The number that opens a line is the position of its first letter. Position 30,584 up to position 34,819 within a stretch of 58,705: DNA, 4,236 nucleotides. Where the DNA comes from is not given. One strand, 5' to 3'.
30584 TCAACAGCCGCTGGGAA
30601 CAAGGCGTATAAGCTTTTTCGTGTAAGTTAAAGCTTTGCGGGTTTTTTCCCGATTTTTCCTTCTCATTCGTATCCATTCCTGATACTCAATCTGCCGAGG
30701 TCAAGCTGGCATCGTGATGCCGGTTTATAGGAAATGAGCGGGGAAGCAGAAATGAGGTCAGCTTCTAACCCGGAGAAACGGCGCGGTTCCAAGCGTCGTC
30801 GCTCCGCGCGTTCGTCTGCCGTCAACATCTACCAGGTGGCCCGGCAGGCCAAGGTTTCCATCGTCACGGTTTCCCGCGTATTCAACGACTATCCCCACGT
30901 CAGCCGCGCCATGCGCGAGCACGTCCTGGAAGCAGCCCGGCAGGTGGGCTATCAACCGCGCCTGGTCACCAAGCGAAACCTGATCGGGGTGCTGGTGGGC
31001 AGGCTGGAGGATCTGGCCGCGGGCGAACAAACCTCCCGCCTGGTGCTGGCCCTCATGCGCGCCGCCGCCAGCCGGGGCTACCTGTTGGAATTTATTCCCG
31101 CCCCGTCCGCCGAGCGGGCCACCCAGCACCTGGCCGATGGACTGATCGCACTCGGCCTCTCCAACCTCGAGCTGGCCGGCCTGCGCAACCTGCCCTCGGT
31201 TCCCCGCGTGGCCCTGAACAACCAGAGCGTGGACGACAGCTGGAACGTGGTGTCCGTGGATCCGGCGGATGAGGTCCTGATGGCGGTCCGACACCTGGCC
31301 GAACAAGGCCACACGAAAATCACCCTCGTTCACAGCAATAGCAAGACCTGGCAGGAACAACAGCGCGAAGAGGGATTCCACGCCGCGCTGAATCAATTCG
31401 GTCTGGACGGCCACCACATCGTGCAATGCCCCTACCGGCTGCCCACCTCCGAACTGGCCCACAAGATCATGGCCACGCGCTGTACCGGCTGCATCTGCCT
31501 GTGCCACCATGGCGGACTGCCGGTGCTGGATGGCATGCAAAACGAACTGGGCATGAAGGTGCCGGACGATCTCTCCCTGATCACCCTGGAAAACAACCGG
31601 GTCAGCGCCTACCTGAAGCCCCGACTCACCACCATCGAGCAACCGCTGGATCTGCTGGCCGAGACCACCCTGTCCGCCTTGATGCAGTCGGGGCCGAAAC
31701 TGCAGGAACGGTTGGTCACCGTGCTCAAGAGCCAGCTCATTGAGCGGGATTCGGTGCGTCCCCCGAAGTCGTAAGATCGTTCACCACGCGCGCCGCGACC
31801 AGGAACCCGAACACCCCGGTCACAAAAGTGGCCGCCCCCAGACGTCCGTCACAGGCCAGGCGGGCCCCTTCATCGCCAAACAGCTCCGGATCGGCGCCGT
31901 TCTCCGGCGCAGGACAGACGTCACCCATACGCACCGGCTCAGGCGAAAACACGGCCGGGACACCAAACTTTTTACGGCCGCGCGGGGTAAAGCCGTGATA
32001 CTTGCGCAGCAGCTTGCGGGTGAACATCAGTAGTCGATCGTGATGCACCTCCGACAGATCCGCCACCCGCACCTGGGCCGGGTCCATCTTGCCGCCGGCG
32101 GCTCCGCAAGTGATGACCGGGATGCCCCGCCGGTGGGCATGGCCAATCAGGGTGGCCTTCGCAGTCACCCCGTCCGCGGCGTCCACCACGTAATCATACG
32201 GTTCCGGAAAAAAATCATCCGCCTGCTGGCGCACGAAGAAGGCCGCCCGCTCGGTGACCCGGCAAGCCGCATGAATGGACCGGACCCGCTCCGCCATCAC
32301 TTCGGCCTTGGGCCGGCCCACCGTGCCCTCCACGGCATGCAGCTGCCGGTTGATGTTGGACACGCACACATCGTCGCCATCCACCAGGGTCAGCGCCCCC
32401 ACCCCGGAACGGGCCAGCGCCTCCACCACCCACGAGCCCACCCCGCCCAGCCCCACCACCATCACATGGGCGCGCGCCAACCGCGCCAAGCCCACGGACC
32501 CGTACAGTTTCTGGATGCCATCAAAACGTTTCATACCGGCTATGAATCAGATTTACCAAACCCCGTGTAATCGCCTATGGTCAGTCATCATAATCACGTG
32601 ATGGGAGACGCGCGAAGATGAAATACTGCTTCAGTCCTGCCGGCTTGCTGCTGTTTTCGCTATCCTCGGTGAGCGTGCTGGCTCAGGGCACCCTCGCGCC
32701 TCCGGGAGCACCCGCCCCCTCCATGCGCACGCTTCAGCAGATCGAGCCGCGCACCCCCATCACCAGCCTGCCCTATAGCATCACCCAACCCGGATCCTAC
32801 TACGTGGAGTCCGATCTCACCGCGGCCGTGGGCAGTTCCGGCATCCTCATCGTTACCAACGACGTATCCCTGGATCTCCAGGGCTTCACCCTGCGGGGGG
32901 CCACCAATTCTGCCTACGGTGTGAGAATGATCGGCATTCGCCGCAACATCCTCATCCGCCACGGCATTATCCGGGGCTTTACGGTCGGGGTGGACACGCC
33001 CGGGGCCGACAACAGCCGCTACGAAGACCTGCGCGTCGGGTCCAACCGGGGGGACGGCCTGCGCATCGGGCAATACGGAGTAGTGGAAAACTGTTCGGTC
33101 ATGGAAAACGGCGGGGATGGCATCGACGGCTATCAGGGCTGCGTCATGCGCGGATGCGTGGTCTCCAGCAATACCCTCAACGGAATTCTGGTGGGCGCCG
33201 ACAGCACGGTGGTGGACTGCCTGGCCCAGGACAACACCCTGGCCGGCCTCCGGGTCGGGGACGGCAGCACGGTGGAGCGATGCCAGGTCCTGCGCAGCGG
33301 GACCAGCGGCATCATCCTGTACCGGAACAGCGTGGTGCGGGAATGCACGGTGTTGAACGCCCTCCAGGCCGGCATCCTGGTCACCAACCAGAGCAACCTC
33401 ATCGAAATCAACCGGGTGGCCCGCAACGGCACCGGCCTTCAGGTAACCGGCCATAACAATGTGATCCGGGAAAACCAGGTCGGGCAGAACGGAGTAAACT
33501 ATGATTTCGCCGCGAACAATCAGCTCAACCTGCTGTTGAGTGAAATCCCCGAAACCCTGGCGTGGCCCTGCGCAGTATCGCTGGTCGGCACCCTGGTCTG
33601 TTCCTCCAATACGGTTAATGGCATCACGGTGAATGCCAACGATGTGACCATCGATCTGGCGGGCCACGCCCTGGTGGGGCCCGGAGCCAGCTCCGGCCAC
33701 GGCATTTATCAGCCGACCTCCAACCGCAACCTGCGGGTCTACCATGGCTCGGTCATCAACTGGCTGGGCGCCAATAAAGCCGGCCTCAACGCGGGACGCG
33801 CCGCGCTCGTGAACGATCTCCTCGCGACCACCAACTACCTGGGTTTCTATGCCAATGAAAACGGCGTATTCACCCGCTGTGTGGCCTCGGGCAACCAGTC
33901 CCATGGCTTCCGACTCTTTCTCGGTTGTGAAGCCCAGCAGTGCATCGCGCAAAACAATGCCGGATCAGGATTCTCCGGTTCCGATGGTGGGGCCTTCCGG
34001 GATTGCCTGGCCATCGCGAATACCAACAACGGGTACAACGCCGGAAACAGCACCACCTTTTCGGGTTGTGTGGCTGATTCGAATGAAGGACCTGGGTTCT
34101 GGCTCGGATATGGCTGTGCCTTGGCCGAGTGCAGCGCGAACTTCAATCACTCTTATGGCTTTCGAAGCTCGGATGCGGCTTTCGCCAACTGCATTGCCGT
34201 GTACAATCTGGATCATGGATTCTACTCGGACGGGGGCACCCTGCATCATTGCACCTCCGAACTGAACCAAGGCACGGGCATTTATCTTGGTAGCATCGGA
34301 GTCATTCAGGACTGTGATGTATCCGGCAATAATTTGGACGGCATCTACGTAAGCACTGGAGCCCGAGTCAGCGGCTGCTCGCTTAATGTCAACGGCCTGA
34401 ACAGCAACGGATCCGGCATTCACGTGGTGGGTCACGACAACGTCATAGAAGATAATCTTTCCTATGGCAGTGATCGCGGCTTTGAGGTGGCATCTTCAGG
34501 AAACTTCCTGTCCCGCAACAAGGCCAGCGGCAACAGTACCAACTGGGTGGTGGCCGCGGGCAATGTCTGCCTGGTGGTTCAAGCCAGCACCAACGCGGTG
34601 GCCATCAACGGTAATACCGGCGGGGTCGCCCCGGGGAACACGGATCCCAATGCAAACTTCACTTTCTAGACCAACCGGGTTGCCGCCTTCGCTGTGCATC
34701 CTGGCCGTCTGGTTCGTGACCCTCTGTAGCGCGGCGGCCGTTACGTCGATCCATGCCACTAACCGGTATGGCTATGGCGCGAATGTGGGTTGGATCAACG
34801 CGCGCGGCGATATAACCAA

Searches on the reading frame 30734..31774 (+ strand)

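Call 77: search_protein_families(library=pfam, proteins=[window:30734-31774:+], max_evalue=0.00001)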
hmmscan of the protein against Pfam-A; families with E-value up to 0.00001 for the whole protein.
window:30734-31774:+ (346 aa): 3 families
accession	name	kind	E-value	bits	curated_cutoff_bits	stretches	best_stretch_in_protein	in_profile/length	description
PF13377.12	Peripla_BP_3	-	1.4e-20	74.5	26.5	1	185-341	1-167/167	Periplasmic binding protein-like domain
PF00356.27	LacI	-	1.3e-13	50.9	27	1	32-75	2-45/46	Bacterial regulatory proteins, lacI family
PF00532.27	Peripla_BP_1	-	4.8e-06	26.7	22.2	1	107-231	23-158/281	Periplasmic binding proteins and sugar binding domain of LacI family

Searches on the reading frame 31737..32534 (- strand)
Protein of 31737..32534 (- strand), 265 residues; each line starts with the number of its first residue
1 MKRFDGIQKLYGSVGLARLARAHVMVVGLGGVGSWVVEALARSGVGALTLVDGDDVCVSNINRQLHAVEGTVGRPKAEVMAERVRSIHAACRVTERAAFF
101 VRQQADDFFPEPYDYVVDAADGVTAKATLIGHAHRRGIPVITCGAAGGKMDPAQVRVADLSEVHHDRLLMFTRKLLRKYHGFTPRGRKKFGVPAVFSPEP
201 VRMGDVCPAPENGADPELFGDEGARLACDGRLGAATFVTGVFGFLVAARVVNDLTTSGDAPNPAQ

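Call 77: search_protein_families(library=pfam, proteins=[window:31737-32534:-], max_evalue=0.00001)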
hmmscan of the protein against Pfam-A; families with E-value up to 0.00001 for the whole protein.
window:31737-32534:- (265 aa): 1 family
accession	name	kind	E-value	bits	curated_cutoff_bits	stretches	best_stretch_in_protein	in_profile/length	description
PF00899.27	ThiF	-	2e-37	129.1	28.1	1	10-152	9-150/238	ThiF family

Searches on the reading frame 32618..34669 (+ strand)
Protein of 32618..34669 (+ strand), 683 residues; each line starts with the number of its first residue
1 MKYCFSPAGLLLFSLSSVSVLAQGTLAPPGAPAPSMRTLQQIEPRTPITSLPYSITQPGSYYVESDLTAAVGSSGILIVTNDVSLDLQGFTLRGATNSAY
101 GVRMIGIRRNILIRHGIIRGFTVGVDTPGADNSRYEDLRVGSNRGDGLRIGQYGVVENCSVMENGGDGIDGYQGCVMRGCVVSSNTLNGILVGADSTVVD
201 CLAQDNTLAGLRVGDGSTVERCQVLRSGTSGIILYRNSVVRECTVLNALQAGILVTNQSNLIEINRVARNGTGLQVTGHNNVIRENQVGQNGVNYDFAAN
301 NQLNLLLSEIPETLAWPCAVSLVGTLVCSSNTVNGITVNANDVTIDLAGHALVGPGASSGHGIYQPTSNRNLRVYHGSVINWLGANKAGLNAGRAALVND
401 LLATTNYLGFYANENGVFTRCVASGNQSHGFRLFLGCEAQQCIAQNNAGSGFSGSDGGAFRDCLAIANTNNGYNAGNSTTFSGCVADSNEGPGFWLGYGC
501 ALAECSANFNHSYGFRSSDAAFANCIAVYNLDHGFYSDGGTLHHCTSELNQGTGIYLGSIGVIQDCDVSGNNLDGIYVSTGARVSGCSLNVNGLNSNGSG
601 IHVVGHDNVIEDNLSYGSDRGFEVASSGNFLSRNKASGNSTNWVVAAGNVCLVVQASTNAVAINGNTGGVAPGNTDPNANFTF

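Call 77: search_protein_families(library=pfam, proteins=[window:32618-34669:+], max_evalue=0.00001)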
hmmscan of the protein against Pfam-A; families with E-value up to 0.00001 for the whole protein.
window:32618-34669:+ (683 aa): 1 family
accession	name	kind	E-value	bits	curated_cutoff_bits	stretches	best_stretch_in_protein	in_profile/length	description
PF13229.12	Beta_helix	-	2.7e-27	95.8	25.9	3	175-287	34-157/158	Right handed beta helix region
